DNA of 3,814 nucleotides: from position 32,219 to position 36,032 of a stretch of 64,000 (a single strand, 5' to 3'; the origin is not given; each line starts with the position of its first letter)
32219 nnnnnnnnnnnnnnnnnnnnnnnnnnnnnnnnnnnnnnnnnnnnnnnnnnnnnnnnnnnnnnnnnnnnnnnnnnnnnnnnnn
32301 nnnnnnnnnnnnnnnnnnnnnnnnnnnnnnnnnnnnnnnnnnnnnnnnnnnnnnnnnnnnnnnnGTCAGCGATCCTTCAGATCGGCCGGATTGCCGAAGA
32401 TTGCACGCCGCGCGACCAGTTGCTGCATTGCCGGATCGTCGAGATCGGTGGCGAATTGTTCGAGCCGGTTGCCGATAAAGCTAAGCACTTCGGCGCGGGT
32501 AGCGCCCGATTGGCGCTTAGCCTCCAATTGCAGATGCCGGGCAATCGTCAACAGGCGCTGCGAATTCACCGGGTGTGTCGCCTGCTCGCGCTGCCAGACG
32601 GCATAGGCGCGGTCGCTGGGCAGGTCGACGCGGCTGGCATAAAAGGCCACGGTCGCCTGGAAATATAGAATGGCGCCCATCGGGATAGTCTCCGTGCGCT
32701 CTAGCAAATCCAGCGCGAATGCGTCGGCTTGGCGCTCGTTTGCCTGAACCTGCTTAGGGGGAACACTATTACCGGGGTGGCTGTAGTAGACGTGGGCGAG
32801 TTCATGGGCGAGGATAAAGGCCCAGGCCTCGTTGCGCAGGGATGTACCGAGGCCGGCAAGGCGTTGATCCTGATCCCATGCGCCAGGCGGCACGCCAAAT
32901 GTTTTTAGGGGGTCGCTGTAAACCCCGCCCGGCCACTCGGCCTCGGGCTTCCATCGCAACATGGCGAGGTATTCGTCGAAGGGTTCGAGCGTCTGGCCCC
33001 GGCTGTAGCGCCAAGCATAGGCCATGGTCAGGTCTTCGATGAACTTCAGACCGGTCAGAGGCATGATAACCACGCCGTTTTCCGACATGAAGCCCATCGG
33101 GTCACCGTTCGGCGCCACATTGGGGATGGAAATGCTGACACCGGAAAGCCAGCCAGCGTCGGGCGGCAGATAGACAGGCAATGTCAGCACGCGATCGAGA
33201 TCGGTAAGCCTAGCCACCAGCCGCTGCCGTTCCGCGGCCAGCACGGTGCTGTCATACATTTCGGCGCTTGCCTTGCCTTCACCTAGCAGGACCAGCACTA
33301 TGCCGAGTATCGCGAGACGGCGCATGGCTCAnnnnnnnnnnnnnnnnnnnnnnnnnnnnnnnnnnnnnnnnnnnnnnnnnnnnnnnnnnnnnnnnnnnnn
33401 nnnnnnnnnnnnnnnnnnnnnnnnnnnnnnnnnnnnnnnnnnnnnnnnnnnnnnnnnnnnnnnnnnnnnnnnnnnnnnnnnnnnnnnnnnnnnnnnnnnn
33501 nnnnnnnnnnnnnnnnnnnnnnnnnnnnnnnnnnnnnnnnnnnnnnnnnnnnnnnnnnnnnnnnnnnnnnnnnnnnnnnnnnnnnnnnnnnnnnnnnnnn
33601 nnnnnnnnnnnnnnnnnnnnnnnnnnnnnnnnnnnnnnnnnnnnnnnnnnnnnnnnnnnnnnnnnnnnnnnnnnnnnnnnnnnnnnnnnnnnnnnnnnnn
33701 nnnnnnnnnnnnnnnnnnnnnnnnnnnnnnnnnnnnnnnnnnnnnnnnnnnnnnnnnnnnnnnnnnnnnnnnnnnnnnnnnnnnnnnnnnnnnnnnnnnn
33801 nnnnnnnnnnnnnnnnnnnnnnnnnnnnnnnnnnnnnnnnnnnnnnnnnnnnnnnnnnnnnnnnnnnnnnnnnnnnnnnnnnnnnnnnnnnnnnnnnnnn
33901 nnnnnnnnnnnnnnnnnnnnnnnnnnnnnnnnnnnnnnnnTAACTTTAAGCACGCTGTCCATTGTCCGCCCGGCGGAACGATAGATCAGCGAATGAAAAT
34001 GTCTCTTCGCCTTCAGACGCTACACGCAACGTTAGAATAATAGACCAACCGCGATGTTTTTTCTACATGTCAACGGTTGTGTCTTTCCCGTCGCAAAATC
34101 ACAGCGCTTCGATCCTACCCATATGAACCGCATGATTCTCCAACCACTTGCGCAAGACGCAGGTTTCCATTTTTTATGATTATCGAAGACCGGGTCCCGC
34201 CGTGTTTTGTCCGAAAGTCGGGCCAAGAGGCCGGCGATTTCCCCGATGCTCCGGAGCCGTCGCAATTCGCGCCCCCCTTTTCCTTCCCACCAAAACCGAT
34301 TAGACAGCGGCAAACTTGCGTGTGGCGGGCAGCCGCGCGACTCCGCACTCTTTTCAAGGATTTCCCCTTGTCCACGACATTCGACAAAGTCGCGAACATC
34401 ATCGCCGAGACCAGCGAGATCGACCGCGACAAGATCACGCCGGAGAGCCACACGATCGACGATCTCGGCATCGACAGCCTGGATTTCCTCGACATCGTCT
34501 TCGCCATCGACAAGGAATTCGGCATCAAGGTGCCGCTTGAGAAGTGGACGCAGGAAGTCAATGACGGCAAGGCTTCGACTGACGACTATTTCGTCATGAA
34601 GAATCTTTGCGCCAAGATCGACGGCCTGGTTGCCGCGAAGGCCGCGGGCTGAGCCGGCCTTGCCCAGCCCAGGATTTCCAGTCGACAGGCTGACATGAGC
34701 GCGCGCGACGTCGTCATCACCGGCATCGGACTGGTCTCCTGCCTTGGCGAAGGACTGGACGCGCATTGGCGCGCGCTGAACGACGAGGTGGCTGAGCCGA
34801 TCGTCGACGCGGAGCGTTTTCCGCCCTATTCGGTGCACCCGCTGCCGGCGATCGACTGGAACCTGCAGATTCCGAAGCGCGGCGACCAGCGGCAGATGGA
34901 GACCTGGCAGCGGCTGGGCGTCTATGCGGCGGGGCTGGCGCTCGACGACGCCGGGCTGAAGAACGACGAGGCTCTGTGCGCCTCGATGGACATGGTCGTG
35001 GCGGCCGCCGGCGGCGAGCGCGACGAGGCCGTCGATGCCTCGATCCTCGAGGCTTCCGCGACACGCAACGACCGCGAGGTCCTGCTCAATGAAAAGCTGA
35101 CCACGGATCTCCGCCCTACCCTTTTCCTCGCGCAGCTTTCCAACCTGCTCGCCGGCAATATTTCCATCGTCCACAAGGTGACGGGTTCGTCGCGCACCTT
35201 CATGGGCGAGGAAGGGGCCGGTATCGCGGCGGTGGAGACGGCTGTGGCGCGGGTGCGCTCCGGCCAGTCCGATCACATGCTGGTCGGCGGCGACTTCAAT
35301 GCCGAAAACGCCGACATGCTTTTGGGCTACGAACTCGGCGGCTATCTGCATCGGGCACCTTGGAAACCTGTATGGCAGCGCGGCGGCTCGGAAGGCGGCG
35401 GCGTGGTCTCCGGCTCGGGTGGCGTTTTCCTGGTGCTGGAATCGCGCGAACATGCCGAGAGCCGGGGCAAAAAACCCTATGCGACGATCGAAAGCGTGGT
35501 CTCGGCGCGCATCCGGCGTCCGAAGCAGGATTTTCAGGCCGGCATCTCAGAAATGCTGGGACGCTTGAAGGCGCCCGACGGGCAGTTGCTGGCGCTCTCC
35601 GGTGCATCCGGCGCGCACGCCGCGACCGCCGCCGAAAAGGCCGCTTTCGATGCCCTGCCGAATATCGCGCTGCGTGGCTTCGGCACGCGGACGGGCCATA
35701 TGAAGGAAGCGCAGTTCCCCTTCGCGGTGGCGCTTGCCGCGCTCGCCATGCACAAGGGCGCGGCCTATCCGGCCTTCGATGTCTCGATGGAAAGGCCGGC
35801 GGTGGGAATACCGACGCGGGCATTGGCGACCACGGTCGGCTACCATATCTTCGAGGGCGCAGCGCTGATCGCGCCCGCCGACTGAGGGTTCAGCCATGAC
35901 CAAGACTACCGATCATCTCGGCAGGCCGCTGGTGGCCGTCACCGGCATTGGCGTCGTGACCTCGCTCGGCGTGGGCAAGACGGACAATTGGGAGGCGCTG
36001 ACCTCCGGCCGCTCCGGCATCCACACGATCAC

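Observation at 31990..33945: Uncharacterised three-gene operon (two-TM membrane protein, secreted HExxH metallopeptidase, small secreted protein) next to tRNA genes and an SPFH gene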

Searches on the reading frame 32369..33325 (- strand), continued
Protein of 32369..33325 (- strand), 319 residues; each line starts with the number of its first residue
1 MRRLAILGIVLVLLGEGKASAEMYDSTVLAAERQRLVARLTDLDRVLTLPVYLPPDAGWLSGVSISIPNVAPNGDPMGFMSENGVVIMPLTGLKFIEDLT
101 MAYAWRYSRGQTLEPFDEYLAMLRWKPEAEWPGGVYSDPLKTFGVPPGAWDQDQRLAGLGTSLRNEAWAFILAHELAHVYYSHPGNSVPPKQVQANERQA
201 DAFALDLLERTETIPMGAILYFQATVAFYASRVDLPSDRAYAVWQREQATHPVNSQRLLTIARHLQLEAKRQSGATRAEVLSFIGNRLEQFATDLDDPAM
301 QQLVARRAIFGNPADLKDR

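Call 46: search_solved_structures(query=A5, max_evalue=10, show_alignments=4)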
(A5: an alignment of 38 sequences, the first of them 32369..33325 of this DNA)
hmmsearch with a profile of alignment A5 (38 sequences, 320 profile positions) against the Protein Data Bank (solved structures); distinct sequences matched with E-value up to 10: 19.
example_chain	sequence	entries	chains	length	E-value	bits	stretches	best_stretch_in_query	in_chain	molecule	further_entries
8a3k_UNK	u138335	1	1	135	6.8e-05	25.4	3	256-303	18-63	sc-apCC-4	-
3c37_A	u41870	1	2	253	0.00077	22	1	187-268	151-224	Peptidase, M48 family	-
8qae_A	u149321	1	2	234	0.0063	19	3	257-302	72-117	sc-apCC-6-SLLA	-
8qad_A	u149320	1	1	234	0.074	15.5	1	258-302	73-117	sc-apCC-6-LLIA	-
9r1m_A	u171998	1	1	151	0.15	14.5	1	260-302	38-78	sc-apCC-4-LMF-1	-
8qaf_A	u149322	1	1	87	0.27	13.6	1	257-301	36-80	sc-apCC-8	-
8tm9_A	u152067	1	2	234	0.31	13.4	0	256-292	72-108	D_3_633_8x peptide bound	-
9r1k_A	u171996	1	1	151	0.38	13.1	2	257-303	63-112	sc-apCC-4-A7F-1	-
7rkc_A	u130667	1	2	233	0.39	13.1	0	256-295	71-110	D_3_633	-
8tlp_A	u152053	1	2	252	0.49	12.8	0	256-291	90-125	D_3_633_8x, no peptide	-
5h78_A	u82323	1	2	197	0.67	12.3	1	260-311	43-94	cAMP-dependent protein kinase type II-alpha regulatory subunit,DHR14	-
5cwn_A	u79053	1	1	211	1.1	11.7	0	260-310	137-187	Designed helical repeat protein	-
4aw6_A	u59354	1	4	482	1.4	11.3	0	158-188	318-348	CAAX PRENYL PROTEASE 1 HOMOLOG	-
5syt_A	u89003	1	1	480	1.4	11.3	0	158-188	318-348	CAAX prenyl protease 1 homolog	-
6bh8_A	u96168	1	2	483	1.4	11.2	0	158-188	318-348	CAAX prenyl protease 1 homolog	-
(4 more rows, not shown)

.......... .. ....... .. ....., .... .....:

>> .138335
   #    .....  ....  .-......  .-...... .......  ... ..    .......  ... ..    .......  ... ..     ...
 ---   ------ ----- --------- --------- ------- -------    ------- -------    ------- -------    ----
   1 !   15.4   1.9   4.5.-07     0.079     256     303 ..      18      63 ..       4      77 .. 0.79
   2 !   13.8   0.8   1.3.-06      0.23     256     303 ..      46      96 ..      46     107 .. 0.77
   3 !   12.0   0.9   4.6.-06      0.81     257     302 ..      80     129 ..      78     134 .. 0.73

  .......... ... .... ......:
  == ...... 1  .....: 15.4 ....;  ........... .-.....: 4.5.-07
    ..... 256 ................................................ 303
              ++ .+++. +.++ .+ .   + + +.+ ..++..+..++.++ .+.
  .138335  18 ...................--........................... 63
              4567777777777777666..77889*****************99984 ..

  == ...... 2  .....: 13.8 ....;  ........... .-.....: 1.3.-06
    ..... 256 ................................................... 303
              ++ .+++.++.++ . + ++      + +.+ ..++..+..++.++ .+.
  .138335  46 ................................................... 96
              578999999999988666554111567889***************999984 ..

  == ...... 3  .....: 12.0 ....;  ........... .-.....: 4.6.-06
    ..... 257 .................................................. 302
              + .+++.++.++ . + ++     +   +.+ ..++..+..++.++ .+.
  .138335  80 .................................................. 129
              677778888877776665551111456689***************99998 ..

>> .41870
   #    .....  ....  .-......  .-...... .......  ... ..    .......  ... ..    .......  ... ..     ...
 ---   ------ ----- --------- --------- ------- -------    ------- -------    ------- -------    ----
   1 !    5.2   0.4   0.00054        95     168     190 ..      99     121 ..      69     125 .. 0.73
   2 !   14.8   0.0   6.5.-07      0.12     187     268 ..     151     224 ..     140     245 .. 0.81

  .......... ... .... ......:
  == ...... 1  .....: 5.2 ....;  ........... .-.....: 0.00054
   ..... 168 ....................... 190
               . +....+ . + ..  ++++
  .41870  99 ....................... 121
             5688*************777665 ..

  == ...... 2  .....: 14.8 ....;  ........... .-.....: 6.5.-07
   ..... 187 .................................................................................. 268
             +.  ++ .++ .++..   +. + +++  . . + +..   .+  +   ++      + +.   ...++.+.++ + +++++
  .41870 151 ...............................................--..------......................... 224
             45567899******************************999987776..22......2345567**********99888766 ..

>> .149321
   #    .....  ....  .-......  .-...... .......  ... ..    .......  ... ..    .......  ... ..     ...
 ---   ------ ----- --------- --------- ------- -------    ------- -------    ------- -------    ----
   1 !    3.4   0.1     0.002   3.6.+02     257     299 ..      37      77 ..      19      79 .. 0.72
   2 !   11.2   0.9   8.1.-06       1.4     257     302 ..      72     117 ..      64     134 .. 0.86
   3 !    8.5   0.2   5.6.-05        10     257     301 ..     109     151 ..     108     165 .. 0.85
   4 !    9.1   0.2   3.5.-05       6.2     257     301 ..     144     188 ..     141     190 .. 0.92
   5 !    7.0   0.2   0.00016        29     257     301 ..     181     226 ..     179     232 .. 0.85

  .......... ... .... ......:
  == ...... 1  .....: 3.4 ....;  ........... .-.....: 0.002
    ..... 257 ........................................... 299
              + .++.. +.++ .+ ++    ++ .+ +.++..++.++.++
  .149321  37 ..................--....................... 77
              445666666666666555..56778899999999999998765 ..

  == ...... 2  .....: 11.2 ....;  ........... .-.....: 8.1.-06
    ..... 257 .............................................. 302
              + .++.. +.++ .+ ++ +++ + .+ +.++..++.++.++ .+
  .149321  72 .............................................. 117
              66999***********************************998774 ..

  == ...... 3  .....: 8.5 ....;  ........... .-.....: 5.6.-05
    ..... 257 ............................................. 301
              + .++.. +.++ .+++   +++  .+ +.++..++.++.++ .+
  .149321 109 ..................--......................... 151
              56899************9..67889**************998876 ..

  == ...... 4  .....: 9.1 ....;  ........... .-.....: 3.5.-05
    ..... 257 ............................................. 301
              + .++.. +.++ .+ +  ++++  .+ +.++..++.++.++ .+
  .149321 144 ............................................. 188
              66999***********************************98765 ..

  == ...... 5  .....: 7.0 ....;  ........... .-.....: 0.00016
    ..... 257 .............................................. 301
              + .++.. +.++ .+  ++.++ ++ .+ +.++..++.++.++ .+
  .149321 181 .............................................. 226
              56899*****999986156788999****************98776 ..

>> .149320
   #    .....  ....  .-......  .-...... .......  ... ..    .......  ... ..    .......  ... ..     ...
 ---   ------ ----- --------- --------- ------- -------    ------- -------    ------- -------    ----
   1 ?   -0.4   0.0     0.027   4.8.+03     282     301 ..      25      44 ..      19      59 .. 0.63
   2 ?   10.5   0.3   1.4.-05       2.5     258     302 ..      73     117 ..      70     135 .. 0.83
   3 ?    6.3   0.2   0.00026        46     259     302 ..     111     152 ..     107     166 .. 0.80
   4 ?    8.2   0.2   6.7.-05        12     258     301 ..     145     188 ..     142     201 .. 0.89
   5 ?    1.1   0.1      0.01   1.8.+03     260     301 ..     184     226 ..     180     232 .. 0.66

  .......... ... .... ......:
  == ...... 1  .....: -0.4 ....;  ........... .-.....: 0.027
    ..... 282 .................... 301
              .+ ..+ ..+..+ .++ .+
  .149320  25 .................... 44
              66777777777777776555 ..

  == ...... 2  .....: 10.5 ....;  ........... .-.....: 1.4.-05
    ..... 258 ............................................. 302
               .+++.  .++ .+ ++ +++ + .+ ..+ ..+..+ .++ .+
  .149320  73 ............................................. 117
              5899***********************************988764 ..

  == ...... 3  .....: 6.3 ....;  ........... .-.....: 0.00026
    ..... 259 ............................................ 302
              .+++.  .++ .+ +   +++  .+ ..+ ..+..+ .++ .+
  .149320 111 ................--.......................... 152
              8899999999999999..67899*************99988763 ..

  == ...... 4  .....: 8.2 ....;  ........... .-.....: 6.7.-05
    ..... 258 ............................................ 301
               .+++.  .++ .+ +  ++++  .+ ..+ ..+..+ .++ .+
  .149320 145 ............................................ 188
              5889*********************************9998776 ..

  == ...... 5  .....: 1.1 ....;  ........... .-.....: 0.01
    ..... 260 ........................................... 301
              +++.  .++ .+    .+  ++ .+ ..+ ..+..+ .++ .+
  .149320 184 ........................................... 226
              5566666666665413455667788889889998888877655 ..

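Call 47: predict_structure(alignment_id=A5)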
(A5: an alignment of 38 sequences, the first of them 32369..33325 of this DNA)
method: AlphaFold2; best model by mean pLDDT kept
length: 319 residues; sequences in the alignment: 38
mean_pLDDT: 89.7   pTM: 0.87
mean pLDDT of the five models: 89.7, 88.9, 88.3, 86.8, 86.2
residues with pLDDT >= 90: 215; 70-90: 89; 50-70: 9; < 50: 6
segments of 3 or more residues with pLDDT < 50: 15-20
pLDDT, mean of each block of 10 residues (from residue 1): 69 47 85 96 96 96 96 87 95 95 95 91 90 92 93 94 96 98 92 94 96 89 82 86 86 86 95 92 92 87 88 91
secondary structure, 60 per line:
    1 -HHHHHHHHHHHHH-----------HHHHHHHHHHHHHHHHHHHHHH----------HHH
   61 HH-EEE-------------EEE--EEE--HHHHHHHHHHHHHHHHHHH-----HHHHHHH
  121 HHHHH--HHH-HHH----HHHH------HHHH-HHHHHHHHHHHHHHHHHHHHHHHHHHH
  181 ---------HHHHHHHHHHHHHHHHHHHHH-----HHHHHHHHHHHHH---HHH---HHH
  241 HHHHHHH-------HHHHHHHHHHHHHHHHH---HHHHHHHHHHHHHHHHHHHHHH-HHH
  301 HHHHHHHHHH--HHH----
elements in order: H2-14 H26-47 H58-62 E64-66 E80-82 E85-87 H90-108 H114-125 H139-142 H149-152 H154-180 H190-210 H216-228 H238-247 H255-271 H275-296 H298-310

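Call 51: search_protein_representatives(alignment_id=A5)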
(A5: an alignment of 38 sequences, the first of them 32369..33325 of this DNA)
Query: 38 sequences, 320 profile positions. Proteins with E-value up to 0.001 (for the whole library): 1108; up to 1e-10: 509; up to 1e-30: 336. The best 150 are listed.
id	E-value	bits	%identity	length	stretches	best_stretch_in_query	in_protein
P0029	2.3e-139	480.5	-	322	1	3-320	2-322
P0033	1.3e-115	402.4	-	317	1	2-320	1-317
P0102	2.0e-102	359.1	-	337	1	5-318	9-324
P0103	6.3e-101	354.2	-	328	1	5-320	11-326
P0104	2.0e-100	352.6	-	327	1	6-319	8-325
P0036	1.1e-99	350.1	-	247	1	60-290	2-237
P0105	9.3e-97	340.5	-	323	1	7-320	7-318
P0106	1.1e-93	330.4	-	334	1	6-320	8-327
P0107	2.4e-93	329.3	-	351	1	7-317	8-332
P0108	1.9e-92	326.3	-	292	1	73-320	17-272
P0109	3.2e-92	325.6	-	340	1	6-317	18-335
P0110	1.4e-90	320.2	-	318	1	7-320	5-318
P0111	7.7e-90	317.7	-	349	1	9-320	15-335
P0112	1.9e-89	316.4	-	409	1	14-320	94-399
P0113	5.4e-89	315.0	-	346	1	18-320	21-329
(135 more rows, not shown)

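Call 84: search_dna_similar(query=window:32369-33325:-, collection=plasmids, mode=protein, max_rows=10)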
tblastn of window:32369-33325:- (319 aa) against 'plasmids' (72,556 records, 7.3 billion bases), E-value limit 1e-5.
No match.

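Call 85: search_dna_similar(query=window:32369-33325:-, collection=phages, mode=protein, max_rows=10, max_evalue=0.001)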
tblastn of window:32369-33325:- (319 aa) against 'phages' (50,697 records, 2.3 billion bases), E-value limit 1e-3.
No match.

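Call 97: search_protein_families(library=padloc, alignment_id=A8, max_evalue=0.00001)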
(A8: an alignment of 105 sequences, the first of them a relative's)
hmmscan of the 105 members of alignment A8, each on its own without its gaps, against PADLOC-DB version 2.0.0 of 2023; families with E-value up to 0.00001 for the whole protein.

A. member 1, L001:2-778:- (259 aa): 0 families

B. families by the number of members that match (of 105 scanned): 15 families
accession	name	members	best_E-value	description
PDLC00651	ZorB3|ZorB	2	2.8e-17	MotB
PDLC00734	PycC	1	8.5e-23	Pycsar cyclase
PDLC02367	PycC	1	1.2e-15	-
PDLC00610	ZorB1|ZorB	1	3.8e-13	MotB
PDLC00766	PycC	1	1.2e-12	Pycsar cyclase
PDLC01171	TPR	1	7e-12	TPR repeats containing protein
PDLC00608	ZorB1|ZorB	1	1.3e-11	MotB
PDLC02368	PycC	1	2.5e-10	-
PDLC00612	ZorB1|ZorB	1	5.4e-10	MotB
PDLC01770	Cas3g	1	6.6e-08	-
PDLC02707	PbeA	1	8.5e-08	PbeA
PDLC00764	PycC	1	5.8e-07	Pycsar cyclase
PDLC01767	Cas3e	1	1.3e-06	-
PDLC00609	ZorB1|ZorB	1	1.9e-06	MotB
PDLC02370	PycC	1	4.4e-06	-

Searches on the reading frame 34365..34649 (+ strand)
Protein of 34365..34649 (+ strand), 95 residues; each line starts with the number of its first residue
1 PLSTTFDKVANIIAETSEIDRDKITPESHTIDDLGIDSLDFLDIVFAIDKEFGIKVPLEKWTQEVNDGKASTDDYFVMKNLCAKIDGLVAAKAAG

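Call 71: search_protein_families(library=pfam, proteins=[window:34365-34649:+], max_evalue=0.001)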
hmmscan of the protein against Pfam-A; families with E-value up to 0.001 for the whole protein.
window:34365-34649:+ (95 aa): 1 family
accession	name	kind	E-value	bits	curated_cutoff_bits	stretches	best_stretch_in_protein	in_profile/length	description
PF00550.31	PP-binding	-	4.9e-10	40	20.8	1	7-59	1-52/67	Phosphopantetheine attachment site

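Call 102: find_encoding_contigs(protein=window:34368-34649:+, flank=5000, max_places=10)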
Protein window:34368-34649:+ (94 aa): no gene with exactly this product is on record in the collection.

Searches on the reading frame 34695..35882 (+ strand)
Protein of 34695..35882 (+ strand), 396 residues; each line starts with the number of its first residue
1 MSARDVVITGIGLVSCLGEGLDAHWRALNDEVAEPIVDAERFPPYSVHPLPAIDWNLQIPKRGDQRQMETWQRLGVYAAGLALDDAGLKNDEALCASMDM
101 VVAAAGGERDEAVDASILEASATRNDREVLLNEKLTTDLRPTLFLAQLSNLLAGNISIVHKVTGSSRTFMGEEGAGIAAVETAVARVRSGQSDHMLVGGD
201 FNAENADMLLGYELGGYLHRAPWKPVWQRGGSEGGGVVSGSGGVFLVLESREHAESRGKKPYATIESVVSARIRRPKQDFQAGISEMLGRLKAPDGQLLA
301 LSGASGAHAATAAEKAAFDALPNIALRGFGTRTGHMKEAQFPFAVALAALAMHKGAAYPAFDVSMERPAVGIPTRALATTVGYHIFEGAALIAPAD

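Call 71: search_protein_families(library=pfam, proteins=[window:34695-35882:+], max_evalue=0.001)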
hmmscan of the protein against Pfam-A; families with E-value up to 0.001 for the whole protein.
window:34695-35882:+ (396 aa): 1 family
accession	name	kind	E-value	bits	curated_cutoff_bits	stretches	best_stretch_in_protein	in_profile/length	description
PF00109.32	ketoacyl-synt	-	1.7e-17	64.3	20.8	1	4-253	2-251/252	Beta-ketoacyl synthase, N-terminal domain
